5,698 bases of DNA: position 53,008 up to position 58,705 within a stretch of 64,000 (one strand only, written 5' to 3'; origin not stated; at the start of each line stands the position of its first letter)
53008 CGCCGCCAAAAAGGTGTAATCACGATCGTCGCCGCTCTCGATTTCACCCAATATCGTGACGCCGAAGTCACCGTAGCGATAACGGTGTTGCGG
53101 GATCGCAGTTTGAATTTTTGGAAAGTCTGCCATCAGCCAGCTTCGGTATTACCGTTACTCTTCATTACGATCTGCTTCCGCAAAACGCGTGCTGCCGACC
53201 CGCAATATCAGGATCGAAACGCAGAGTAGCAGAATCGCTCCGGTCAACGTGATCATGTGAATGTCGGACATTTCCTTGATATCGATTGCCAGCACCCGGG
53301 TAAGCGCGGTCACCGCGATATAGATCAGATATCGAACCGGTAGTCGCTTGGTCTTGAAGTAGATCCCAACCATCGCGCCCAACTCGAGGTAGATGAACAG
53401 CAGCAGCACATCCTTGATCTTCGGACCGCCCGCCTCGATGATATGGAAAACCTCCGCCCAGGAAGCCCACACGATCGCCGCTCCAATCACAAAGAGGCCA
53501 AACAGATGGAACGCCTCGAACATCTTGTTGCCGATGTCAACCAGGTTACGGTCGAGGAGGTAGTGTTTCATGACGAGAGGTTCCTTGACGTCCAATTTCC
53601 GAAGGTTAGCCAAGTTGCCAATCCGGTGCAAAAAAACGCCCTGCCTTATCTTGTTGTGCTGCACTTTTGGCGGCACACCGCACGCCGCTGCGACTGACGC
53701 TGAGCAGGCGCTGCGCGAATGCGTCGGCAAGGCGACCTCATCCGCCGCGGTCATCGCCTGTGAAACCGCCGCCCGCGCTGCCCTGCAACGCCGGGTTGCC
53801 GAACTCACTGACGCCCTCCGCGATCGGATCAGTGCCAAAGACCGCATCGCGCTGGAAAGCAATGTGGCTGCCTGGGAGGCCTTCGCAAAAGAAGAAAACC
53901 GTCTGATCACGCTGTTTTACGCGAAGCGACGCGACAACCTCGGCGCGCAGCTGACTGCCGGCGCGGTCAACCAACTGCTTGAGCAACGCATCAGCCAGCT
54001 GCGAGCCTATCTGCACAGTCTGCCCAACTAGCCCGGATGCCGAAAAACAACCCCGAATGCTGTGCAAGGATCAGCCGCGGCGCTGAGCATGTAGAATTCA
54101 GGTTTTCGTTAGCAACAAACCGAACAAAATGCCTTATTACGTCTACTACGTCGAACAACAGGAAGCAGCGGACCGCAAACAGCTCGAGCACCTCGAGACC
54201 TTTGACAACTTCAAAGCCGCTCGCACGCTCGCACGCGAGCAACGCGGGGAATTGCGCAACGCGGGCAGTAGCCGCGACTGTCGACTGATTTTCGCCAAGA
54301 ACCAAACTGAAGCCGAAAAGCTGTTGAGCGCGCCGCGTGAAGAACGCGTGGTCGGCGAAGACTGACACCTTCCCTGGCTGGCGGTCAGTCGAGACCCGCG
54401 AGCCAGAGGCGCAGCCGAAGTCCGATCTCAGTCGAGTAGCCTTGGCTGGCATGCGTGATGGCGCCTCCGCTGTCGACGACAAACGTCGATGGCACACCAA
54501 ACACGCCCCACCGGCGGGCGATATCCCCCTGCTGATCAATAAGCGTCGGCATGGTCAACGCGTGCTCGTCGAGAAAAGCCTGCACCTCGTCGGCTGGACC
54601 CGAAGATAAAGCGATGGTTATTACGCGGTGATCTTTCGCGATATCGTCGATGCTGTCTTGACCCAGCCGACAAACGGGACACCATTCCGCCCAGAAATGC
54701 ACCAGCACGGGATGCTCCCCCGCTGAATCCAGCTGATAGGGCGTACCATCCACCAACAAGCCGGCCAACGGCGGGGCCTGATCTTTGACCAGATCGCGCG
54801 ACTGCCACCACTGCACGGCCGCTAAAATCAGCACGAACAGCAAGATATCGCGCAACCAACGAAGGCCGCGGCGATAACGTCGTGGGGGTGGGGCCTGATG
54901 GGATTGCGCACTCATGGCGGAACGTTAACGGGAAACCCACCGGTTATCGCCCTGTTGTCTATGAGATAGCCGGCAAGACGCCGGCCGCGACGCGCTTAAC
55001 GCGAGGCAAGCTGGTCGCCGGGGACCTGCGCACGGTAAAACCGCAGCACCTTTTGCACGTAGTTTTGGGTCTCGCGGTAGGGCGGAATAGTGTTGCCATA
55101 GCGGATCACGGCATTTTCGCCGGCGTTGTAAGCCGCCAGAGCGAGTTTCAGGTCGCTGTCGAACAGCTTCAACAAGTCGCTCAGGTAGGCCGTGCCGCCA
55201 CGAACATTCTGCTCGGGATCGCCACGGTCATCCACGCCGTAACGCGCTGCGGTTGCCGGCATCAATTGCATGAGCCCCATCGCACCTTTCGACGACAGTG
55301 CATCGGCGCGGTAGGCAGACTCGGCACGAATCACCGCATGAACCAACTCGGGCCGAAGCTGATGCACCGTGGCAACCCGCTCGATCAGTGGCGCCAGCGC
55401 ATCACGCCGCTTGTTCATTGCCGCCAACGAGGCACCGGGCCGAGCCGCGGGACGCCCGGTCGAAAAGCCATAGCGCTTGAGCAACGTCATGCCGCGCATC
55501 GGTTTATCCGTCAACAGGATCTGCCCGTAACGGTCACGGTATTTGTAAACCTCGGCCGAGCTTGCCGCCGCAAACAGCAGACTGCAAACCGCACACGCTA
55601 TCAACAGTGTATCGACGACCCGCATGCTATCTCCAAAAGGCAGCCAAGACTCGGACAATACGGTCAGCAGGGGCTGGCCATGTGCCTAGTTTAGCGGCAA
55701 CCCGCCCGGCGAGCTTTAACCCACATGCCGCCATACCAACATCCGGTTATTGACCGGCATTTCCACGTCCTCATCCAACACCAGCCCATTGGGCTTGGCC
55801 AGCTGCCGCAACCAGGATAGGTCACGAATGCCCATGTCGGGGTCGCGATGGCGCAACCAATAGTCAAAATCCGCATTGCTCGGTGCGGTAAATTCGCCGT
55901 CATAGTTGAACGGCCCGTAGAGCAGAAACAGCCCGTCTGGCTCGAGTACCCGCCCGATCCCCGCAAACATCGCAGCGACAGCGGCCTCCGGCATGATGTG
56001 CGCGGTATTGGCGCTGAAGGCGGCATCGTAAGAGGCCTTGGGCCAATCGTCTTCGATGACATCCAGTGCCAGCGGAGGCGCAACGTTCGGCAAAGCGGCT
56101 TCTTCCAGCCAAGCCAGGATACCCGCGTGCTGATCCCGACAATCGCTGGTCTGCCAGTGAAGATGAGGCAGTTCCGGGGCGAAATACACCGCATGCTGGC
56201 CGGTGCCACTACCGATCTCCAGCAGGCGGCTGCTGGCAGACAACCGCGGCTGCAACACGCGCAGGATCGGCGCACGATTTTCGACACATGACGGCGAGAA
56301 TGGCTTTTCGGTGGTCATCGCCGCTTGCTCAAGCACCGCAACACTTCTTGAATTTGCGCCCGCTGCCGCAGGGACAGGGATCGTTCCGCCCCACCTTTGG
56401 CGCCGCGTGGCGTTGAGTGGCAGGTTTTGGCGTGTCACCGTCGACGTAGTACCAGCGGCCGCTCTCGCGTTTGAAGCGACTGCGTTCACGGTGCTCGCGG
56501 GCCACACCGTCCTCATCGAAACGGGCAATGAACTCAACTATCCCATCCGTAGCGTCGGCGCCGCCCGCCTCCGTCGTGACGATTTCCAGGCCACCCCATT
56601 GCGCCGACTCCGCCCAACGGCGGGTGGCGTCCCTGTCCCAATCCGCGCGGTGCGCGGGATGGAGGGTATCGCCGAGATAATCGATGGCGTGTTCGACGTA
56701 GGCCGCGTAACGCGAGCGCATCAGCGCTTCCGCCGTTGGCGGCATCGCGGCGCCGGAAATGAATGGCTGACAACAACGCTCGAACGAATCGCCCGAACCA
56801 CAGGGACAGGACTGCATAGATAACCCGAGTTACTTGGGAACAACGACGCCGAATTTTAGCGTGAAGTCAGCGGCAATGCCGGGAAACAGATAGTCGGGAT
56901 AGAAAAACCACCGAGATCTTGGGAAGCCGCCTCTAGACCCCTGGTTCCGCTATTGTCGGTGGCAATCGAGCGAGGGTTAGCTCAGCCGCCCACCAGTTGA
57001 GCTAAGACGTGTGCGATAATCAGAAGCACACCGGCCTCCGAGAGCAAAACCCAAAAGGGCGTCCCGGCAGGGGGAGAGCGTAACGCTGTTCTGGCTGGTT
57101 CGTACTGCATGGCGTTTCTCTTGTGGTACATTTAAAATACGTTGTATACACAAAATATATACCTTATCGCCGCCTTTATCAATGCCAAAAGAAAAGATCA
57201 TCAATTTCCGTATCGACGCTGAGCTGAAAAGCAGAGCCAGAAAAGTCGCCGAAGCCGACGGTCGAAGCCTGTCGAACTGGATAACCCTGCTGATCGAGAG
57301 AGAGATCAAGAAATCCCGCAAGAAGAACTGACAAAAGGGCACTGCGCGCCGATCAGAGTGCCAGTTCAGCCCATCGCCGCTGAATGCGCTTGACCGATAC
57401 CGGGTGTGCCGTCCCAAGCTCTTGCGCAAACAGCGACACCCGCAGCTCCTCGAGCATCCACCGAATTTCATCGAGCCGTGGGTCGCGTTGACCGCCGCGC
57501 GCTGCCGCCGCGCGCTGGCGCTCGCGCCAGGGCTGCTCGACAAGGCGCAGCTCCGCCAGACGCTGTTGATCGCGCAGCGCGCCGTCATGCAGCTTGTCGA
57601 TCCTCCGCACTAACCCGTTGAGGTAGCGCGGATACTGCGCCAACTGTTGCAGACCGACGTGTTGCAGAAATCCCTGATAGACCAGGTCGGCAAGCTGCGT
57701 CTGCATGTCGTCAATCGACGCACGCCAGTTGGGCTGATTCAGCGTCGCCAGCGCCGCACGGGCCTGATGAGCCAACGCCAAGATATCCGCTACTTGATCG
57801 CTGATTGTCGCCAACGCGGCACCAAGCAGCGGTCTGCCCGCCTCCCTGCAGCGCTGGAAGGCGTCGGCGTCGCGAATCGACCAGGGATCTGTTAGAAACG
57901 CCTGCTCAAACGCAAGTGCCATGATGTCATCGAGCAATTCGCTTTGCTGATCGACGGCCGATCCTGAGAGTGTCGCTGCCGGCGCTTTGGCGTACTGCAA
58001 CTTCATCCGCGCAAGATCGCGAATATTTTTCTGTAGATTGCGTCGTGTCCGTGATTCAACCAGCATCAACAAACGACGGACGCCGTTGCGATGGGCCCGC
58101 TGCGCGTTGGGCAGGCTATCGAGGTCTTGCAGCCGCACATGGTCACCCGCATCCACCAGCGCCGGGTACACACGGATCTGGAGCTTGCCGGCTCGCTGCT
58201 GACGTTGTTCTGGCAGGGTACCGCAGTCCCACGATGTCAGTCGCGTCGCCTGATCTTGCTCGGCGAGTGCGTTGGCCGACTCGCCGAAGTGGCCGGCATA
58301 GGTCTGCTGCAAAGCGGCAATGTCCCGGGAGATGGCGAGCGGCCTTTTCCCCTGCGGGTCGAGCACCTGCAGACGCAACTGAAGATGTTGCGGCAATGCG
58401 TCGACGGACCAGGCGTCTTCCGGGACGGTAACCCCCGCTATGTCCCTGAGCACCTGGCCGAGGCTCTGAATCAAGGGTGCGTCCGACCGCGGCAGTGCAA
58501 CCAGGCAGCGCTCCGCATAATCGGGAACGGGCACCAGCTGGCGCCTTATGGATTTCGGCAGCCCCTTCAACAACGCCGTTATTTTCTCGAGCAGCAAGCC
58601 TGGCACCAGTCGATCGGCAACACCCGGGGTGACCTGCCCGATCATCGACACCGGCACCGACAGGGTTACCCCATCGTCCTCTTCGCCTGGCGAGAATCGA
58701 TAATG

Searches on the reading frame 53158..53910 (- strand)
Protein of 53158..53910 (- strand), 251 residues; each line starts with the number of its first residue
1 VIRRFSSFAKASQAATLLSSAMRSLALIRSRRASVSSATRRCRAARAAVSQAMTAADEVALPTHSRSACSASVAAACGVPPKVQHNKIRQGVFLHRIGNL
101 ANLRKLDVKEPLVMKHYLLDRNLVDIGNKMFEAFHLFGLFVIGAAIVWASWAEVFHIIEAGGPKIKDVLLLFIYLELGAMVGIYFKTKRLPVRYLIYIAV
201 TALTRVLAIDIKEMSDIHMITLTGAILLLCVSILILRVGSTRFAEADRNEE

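Call 47: search_protein_families(library=pfam, proteins=[window:53158-53910:-], max_evalue=0.001)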
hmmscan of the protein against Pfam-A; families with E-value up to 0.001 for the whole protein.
window:53158-53910:- (251 aa): 1 family
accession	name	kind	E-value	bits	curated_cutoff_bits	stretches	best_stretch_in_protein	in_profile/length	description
PF06146.17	PsiE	-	2.1e-21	76.8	23.9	1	134-238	2-119/122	Phosphate-starvation-inducible E family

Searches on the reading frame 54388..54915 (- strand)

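Call 47: search_protein_families(library=pfam, proteins=[window:54388-54915:-], max_evalue=0.001)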
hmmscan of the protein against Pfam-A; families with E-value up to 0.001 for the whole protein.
window:54388-54915:- (176 aa): 6 families
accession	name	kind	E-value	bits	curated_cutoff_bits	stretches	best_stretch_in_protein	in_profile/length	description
PF00578.27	AhpC-TSA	-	8e-18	65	26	1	43-155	1-123/124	AhpC/TSA family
PF08534.16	Redoxin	-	4e-16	59.6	26.6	1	44-162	3-137/148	Redoxin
PF13098.12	Thioredoxin_2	-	2.7e-08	34.5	27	1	67-161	5-95/104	Thioredoxin-like domain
PF00085.26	Thioredoxin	-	4.2e-07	30.4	23.5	1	67-118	18-68/103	Thioredoxin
PF13905.12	Thioredoxin_8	-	1.5e-05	25.7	27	1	69-153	3-94/94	Thioredoxin-like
PF01323.26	DSBA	-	0.00058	20.1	25.6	0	93-149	120-175/191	DSBA-like thioredoxin domain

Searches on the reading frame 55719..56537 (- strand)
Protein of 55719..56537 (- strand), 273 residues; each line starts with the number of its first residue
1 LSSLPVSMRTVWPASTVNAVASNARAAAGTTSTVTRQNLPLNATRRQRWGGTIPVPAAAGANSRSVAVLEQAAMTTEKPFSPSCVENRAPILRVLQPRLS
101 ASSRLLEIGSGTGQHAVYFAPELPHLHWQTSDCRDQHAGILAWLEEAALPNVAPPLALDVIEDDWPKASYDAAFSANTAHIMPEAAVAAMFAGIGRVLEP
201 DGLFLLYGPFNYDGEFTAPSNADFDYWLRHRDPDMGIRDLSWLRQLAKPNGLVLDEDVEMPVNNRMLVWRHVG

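Call 47: search_protein_families(library=pfam, proteins=[window:55719-56537:-], max_evalue=0.001)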
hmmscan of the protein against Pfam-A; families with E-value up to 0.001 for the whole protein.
window:55719-56537:- (273 aa): 5 families
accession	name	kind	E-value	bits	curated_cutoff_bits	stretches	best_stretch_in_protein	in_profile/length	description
PF06080.18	DUF938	-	2.7e-70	236.7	27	1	78-271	1-202/202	Protein of unknown function (DUF938)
PF13649.12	Methyltransf_25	-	2.1e-07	32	27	1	106-202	2-97/97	Methyltransferase domain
PF08242.18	Methyltransf_12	-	4.5e-06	27.8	30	1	106-204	1-98/98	Methyltransferase domain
PF08241.18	Methyltransf_11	-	1.2e-05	26.2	21.2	1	106-205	1-94/95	Methyltransferase domain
PF13489.12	Methyltransf_23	-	4.2e-05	23.8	27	1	89-232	11-136/164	Methyltransferase domain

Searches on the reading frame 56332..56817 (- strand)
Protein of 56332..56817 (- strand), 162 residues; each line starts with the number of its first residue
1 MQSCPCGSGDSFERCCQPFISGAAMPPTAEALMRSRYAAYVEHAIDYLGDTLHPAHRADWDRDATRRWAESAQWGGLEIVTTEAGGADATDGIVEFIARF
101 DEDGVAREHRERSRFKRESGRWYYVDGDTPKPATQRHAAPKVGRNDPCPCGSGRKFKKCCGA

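Call 47: search_protein_families(library=pfam, proteins=[window:56332-56817:-], max_evalue=0.001)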
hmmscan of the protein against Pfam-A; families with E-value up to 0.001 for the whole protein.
window:56332-56817:- (162 aa): 2 families
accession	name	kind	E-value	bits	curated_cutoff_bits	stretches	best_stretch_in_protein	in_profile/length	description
PF17775.7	YchJ_M-like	-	1.1e-32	113.3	22.7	1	28-127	1-99/99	YchJ, middle NTF2-like domain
PF02810.21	SEC-C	-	1.1e-15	57.6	20.4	2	144-161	1-18/19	SEC-C motif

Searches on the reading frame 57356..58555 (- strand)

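Call 47: search_protein_families(library=pfam, proteins=[window:57356-58555:-], max_evalue=0.001)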
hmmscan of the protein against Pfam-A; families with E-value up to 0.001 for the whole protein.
window:57356-58555:- (400 aa): 1 family
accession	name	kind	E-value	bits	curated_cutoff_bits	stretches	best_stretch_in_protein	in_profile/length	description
PF11898.13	DUF3418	-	7.5e-104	348.9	25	1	1-397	201-582/582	Domain of unknown function (DUF3418)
